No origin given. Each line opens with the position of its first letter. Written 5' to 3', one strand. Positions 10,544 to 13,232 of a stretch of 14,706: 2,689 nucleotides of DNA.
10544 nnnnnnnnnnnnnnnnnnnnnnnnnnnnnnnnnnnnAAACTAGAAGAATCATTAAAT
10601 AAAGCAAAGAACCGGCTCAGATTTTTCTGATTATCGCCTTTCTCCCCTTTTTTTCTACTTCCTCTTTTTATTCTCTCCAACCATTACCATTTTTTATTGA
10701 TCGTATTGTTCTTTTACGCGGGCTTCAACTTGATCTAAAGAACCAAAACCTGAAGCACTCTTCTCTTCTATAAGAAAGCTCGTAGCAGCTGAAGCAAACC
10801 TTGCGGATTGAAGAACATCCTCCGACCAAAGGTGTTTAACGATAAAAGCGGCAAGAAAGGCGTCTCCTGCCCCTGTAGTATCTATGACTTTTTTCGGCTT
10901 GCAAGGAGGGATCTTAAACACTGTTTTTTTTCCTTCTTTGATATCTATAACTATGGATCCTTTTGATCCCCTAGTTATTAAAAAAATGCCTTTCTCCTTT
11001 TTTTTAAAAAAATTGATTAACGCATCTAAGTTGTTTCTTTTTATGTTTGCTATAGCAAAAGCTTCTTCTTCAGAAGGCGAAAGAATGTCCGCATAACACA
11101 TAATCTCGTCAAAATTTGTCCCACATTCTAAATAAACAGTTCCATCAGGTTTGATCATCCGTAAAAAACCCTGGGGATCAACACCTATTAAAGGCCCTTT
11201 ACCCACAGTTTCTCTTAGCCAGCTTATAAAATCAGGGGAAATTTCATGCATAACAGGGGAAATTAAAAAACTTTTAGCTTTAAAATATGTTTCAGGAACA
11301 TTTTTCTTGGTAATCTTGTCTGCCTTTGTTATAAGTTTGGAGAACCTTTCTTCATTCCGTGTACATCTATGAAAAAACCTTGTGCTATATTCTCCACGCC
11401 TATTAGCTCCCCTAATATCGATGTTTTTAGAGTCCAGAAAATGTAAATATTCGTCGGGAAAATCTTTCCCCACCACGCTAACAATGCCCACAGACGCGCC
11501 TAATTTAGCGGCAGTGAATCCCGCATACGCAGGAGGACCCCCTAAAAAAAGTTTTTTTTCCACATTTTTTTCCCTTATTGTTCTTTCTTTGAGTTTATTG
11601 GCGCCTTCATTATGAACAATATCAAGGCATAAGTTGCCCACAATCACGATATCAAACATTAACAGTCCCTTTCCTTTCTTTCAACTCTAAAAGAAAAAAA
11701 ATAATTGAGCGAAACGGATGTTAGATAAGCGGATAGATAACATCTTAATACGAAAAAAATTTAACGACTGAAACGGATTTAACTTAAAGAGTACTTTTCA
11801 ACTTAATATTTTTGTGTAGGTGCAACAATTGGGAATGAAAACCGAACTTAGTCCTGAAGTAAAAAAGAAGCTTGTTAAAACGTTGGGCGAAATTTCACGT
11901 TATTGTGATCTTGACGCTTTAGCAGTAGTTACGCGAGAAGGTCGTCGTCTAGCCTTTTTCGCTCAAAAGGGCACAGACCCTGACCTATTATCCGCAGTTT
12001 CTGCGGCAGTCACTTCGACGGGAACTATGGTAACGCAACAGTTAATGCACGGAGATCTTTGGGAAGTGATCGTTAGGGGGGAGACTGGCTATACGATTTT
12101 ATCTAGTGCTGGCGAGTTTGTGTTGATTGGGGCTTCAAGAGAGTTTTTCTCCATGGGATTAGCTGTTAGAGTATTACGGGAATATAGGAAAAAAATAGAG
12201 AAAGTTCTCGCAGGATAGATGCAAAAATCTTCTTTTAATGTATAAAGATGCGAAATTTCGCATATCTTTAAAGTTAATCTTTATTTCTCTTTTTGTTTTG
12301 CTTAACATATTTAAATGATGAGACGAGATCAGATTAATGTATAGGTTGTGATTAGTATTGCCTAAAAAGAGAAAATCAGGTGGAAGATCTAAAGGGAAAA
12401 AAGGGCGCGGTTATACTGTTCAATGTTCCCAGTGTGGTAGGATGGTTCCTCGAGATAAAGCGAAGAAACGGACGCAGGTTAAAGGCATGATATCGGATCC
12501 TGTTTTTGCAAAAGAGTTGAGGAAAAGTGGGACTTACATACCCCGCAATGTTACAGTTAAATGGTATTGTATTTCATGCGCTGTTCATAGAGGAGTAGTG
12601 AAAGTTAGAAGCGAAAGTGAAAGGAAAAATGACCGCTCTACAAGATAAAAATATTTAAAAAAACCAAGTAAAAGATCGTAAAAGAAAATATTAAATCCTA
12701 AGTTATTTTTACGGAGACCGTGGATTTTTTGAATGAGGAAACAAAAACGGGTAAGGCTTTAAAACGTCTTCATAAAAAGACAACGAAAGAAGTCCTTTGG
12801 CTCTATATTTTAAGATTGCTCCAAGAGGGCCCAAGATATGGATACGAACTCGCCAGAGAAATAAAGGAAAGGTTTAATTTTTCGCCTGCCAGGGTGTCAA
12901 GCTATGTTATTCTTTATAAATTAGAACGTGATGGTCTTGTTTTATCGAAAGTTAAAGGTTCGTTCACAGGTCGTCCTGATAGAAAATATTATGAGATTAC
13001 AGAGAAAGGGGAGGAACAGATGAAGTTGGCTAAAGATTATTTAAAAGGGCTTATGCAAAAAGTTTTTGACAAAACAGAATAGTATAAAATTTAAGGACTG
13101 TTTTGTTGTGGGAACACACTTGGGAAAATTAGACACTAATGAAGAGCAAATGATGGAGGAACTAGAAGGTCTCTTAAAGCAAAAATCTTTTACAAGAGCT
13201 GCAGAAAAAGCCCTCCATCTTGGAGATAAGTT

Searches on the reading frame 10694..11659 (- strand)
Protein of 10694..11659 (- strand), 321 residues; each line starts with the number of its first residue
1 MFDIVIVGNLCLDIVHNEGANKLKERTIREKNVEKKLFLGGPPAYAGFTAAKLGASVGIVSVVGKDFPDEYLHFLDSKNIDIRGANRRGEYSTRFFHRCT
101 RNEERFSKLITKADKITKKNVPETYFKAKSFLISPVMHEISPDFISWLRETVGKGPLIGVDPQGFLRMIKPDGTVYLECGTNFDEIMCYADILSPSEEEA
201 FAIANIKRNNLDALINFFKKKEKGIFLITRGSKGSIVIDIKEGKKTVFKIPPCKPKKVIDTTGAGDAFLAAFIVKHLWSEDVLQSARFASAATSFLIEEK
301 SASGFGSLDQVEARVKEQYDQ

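Call 10: search_protein_families(library=pfam, proteins=[window:10694-11659:-])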
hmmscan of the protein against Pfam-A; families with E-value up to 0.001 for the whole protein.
window:10694-11659:- (321 aa): 1 family
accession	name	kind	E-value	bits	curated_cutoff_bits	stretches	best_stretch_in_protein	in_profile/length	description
PF00294.29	PfkB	-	6.5e-34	118.1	25.8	2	184-303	178-296/302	pfkB family carbohydrate kinase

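Call 62: find_encoding_contigs(protein=window:10694-11659:-, flank=8000, max_places=10)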
Protein window:10694-11659:- (321 aa): 5 contigs read that carry it; 5 places shown.
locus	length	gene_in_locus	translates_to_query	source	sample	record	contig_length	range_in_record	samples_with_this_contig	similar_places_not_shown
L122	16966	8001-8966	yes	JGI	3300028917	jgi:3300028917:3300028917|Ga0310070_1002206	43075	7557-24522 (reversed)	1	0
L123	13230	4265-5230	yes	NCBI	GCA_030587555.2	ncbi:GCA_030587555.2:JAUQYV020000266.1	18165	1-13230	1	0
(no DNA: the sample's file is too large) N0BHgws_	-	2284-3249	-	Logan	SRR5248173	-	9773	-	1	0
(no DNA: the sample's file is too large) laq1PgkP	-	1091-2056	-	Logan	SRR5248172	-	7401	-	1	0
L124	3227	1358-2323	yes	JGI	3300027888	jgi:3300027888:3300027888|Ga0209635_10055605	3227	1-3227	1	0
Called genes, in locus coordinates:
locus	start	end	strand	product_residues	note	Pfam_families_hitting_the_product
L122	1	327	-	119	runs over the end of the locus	PF14595:Thioredoxin_9 (weak), PF00578:AhpC-TSA (weak), PF00085:Thioredoxin, PF13098:Thioredoxin_2, PF13905:Thioredoxin_8 (faint)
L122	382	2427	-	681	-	PF03485:Arg_tRNA_synt_N, PF00750:tRNA-synt_1d, PF05746:DALR_1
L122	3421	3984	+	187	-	-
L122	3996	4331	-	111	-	PF07282:Cas12f1-like_TNB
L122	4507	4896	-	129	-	PF12323:HTH_OrfB_IS605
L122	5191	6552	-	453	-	-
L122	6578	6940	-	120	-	PF03551:PadR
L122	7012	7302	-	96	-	PF01283:Ribosomal_S26e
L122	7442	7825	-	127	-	PF03259:Robl_LC7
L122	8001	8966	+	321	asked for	PF00294:PfkB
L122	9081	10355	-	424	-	PF01676:Metalloenzyme, PF10143:PhosphMutase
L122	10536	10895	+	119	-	-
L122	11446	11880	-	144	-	PF12172:zf-ChsH2, PF01796:OB_ChsH2_C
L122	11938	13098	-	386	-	PF00108:Thiolase_N, PF00109:ketoacyl-synt (faint), PF22691:Thiolase_C_1, PF02803:Thiolase_C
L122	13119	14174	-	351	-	PF08540:HMG_CoA_synt_C (faint), PF08541:ACP_syn_III_C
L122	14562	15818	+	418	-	PF00155:Aminotran_1_2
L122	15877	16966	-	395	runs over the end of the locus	PF00682:HMGL-like, PF22617:HCS_D2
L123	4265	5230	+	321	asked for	PF00294:PfkB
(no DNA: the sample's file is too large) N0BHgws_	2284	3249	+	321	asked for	PF00294:PfkB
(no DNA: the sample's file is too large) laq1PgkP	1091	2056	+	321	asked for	PF00294:PfkB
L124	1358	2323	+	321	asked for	PF00294:PfkB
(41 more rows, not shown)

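Call 69: find_encoding_contigs(protein=L122:3421-3981:+, flank=5000, max_places=10)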
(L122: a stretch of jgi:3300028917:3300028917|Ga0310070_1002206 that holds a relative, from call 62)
Protein L122:3421-3981:+ (187 aa): 4 contigs read that carry it; 4 places shown.
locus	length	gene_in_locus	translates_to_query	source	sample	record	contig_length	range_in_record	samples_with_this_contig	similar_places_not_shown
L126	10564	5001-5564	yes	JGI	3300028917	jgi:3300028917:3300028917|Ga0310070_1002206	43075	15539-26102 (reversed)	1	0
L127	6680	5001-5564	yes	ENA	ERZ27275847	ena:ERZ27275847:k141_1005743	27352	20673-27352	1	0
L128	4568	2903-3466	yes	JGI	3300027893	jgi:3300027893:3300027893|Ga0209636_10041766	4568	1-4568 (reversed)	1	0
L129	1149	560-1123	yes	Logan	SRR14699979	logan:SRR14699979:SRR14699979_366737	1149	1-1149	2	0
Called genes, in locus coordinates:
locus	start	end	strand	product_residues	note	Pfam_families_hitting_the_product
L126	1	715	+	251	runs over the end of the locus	-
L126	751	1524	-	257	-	PF13353:Fer4_12, PF04055:Radical_SAM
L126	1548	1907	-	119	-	PF14595:Thioredoxin_9 (weak), PF00578:AhpC-TSA (weak), PF00085:Thioredoxin, PF13098:Thioredoxin_2, PF13905:Thioredoxin_8 (faint)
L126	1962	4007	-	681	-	PF03485:Arg_tRNA_synt_N, PF00750:tRNA-synt_1d, PF05746:DALR_1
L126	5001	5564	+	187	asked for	-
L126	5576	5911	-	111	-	PF07282:Cas12f1-like_TNB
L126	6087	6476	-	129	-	PF12323:HTH_OrfB_IS605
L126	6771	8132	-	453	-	-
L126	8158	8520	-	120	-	PF03551:PadR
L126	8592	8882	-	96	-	PF01283:Ribosomal_S26e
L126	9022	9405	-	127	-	PF03259:Robl_LC7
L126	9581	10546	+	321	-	PF00294:PfkB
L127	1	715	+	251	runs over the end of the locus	-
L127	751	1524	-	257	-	PF13353:Fer4_12, PF04055:Radical_SAM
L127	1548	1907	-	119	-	PF14595:Thioredoxin_9, PF00578:AhpC-TSA (weak), PF00085:Thioredoxin, PF13098:Thioredoxin_2, PF13905:Thioredoxin_8 (faint)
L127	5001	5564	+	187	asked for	-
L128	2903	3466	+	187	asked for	-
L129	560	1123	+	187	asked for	-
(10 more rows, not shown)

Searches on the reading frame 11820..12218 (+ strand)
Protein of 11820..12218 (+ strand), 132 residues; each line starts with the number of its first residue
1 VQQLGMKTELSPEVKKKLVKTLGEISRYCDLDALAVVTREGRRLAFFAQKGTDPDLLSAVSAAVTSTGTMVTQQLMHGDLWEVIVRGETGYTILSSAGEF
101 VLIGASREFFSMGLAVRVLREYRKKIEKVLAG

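Call 12: search_protein_families(library=pfam, proteins=[window:11820-12218:+])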
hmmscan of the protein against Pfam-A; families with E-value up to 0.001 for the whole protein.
window:11820-12218:+ (132 aa): 2 families
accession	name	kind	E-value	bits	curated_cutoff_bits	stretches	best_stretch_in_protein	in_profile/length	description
PF03259.23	Robl_LC7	-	8.8e-08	32.2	23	1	21-103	5-87/91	Roadblock/LC7 domain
PF21834.1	DUF6894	-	0.00086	19.9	24.1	0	49-95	15-65/69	Domain of unknown function (DUF6894)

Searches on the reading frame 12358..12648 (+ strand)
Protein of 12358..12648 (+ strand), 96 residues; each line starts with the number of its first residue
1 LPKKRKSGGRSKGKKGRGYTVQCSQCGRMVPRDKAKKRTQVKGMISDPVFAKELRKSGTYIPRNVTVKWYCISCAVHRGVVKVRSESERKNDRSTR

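Call 12: search_protein_families(library=pfam, proteins=[window:12358-12648:+])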
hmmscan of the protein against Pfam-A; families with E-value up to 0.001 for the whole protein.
window:12358-12648:+ (96 aa): 1 family
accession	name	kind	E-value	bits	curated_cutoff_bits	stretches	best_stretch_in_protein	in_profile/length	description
PF01283.25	Ribosomal_S26e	-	3e-24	86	27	1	1-92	1-95/108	Ribosomal protein S26e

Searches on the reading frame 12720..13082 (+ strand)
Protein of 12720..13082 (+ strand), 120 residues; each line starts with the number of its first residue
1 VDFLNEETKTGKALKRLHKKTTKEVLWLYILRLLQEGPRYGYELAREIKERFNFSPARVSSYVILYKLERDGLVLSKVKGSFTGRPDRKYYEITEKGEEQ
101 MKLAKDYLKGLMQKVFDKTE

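Call 12: search_protein_families(library=pfam, proteins=[window:12720-13082:+])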
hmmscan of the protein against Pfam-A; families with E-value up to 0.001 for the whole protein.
window:12720-13082:+ (120 aa): 2 families
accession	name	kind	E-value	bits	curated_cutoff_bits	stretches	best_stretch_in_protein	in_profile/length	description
PF03551.20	PadR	-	3.7e-17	62.5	27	1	30-102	1-74/75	Transcriptional regulator PadR-like family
PF14338.12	Mrr_N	-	0.00067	20.2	29.5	0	28-59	6-38/87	Mrr N-terminal domain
